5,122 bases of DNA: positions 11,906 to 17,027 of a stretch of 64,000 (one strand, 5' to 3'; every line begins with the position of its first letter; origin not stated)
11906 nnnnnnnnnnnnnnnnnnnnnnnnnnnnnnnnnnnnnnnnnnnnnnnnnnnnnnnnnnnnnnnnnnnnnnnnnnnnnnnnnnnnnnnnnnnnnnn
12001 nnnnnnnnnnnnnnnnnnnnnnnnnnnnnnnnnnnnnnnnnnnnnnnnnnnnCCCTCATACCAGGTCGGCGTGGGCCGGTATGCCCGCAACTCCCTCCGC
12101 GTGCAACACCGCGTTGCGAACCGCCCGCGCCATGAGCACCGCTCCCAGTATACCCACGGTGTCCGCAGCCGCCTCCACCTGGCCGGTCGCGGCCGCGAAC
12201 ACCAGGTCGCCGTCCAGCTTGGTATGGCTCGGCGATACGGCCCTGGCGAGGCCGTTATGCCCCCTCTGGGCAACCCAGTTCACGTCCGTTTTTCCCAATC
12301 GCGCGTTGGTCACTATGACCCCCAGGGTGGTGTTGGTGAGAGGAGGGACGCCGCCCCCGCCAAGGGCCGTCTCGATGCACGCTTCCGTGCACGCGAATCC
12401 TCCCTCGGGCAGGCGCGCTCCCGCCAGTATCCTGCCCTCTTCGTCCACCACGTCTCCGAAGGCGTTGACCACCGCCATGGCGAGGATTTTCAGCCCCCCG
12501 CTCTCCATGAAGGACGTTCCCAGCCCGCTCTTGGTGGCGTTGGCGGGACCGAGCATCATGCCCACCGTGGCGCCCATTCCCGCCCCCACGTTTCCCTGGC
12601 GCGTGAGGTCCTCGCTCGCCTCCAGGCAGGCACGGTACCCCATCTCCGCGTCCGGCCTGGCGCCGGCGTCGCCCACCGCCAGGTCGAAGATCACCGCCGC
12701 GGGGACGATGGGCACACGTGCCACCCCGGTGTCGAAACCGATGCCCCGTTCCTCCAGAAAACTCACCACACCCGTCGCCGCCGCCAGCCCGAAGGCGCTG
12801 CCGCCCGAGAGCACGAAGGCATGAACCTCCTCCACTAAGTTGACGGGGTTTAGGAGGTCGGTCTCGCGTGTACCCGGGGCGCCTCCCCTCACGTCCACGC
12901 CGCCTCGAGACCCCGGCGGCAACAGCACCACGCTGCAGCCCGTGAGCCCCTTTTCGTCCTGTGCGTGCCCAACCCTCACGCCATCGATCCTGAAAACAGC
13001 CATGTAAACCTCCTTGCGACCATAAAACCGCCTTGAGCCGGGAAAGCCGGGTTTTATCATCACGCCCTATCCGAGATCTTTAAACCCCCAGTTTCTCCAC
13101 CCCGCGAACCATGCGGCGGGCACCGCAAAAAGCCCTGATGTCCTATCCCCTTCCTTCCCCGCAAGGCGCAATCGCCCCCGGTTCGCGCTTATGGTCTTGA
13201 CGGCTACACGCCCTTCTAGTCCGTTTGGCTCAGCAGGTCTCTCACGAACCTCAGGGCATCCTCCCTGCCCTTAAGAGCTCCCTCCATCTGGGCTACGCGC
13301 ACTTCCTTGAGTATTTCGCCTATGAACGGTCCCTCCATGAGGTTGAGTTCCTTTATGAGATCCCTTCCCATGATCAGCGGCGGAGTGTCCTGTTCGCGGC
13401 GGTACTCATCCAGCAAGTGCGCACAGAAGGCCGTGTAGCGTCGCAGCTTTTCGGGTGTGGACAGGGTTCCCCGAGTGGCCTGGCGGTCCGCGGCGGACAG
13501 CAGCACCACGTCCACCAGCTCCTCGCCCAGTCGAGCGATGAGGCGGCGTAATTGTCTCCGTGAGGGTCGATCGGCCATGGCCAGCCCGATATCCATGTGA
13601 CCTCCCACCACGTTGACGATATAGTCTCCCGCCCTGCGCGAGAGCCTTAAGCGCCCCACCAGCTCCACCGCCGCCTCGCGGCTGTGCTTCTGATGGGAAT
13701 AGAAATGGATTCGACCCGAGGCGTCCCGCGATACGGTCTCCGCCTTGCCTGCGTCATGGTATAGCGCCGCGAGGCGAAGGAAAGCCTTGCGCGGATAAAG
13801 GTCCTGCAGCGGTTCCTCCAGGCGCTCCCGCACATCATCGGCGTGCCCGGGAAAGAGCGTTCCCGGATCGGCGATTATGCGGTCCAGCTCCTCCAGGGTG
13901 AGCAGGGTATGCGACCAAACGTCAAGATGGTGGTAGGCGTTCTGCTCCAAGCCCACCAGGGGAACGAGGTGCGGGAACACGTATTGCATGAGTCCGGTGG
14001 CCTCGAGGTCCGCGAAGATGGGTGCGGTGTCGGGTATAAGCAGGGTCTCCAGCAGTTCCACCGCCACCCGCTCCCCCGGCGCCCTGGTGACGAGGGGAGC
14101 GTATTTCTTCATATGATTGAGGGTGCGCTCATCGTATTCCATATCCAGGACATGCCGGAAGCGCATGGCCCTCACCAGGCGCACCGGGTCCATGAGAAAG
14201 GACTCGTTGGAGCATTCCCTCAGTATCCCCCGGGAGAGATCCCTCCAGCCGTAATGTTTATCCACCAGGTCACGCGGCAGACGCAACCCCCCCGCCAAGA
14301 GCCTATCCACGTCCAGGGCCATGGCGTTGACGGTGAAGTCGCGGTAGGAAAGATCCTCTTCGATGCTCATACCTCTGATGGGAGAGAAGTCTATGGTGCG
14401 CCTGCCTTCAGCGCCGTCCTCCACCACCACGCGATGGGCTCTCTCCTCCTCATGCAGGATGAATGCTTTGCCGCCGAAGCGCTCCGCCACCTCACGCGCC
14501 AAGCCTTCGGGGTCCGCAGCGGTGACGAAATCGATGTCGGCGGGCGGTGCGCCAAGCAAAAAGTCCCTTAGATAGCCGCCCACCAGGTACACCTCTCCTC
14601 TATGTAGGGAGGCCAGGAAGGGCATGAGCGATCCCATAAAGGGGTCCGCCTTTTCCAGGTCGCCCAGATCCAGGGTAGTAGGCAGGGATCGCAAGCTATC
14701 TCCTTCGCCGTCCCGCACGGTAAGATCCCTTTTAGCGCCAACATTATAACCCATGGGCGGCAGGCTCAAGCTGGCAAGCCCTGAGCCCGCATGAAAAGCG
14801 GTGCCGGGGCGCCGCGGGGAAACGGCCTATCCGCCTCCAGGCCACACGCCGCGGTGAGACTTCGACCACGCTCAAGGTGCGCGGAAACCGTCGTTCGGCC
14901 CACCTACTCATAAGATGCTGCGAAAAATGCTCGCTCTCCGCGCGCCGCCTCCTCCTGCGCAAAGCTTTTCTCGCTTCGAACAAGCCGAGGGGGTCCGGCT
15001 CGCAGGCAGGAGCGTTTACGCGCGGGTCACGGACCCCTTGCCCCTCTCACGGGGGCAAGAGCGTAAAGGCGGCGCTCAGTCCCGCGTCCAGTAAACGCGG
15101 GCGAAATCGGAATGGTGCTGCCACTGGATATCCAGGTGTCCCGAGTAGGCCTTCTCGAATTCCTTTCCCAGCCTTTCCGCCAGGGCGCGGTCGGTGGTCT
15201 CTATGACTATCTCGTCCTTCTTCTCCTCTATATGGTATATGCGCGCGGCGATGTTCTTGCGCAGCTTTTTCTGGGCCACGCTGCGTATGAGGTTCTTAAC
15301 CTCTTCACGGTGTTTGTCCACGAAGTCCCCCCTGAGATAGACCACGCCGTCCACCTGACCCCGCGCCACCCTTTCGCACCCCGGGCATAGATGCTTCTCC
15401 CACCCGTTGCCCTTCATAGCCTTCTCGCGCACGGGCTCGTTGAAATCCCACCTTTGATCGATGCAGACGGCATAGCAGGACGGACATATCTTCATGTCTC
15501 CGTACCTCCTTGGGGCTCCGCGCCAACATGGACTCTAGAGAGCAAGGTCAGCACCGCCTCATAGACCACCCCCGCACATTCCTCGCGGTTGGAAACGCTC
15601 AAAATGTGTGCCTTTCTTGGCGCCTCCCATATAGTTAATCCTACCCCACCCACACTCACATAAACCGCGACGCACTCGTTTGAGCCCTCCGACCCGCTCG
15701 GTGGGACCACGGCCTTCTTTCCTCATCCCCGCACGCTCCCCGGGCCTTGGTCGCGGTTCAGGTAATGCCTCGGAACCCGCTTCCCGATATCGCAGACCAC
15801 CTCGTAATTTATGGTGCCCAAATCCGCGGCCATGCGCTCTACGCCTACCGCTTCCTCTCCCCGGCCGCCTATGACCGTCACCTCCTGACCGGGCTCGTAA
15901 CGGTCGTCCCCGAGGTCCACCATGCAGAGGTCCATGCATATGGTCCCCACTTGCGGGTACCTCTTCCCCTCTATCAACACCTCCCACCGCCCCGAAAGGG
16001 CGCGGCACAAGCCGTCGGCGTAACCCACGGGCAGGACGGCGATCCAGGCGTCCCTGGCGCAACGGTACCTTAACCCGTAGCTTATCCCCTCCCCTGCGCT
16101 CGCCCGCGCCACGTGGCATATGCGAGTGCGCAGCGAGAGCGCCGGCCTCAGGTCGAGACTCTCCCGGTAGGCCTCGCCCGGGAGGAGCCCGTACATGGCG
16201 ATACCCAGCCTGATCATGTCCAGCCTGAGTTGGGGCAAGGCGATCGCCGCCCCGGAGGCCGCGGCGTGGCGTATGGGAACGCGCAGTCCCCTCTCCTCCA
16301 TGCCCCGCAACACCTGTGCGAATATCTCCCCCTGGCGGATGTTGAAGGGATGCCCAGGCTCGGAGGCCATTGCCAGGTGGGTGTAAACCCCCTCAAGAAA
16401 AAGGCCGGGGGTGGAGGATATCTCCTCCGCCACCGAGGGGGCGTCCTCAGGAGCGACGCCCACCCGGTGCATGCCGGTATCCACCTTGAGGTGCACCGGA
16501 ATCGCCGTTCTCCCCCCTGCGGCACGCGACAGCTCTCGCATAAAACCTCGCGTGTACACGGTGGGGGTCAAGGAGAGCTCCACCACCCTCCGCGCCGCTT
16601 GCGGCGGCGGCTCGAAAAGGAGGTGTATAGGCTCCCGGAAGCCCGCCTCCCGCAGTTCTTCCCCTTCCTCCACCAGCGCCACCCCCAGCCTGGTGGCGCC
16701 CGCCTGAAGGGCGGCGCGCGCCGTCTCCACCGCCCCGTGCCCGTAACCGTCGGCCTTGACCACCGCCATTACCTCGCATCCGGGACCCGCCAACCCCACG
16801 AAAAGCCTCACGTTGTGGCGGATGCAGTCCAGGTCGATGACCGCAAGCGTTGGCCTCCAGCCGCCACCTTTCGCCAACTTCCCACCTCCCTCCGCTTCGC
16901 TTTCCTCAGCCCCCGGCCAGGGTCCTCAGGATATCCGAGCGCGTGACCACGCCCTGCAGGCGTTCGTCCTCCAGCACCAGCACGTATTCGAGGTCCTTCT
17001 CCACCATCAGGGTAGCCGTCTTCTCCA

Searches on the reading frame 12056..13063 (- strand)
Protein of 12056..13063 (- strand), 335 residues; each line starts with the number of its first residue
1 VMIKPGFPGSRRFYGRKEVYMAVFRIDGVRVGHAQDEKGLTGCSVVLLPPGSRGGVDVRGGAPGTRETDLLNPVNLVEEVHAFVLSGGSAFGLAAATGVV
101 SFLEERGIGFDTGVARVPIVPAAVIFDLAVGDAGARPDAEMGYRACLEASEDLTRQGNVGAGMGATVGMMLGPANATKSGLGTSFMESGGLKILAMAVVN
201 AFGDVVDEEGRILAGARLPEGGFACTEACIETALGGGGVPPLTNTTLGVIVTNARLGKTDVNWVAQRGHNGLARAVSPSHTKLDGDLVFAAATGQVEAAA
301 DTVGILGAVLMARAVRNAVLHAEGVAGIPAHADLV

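Call 68: search_protein_families(library=pfam, proteins=[window:12056-13063:-])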
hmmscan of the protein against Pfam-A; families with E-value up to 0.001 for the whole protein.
window:12056-13063:- (335 aa): 1 family
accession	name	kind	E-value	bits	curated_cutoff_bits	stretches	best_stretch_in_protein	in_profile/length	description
PF03576.19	Peptidase_S58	-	6.9e-32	111.6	23.9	1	26-328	6-302/307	Peptidase family S58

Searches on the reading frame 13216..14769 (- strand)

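Call 68: search_protein_families(library=pfam, proteins=[window:13216-14769:-])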
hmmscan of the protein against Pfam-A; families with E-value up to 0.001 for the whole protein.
window:13216-14769:- (517 aa): 4 families
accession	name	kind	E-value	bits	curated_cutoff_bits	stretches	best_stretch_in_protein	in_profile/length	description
PF01743.26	PolyA_pol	-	3.2e-16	60.3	23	1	60-184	1-126/126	Poly A polymerase head domain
PF12627.12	PolyA_pol_RNAbd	-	3.8e-12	46.2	22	1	210-268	2-60/64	Probable RNA and SrmB- binding site of polymerase A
PF13735.12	tRNA_NucTran2_2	-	4.4e-05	23.9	27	1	465-506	103-145/149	tRNA nucleotidyltransferase domain 2 putative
PF01966.28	HD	-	0.00028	21.6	22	1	326-404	22-93/116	HD domain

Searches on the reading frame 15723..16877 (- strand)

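Call 68: search_protein_families(library=pfam, proteins=[window:15723-16877:-])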
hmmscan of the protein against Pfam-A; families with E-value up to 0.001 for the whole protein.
window:15723-16877:- (384 aa): 2 families
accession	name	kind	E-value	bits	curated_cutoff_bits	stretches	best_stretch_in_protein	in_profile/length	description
PF01168.26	Ala_racemase_N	-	1e-66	225.2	24.1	1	14-233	1-220/220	Alanine racemase, N-terminal domain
PF00842.27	Ala_racemase_C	-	6.8e-45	152.2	25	1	246-372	1-127/127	Alanine racemase, C-terminal domain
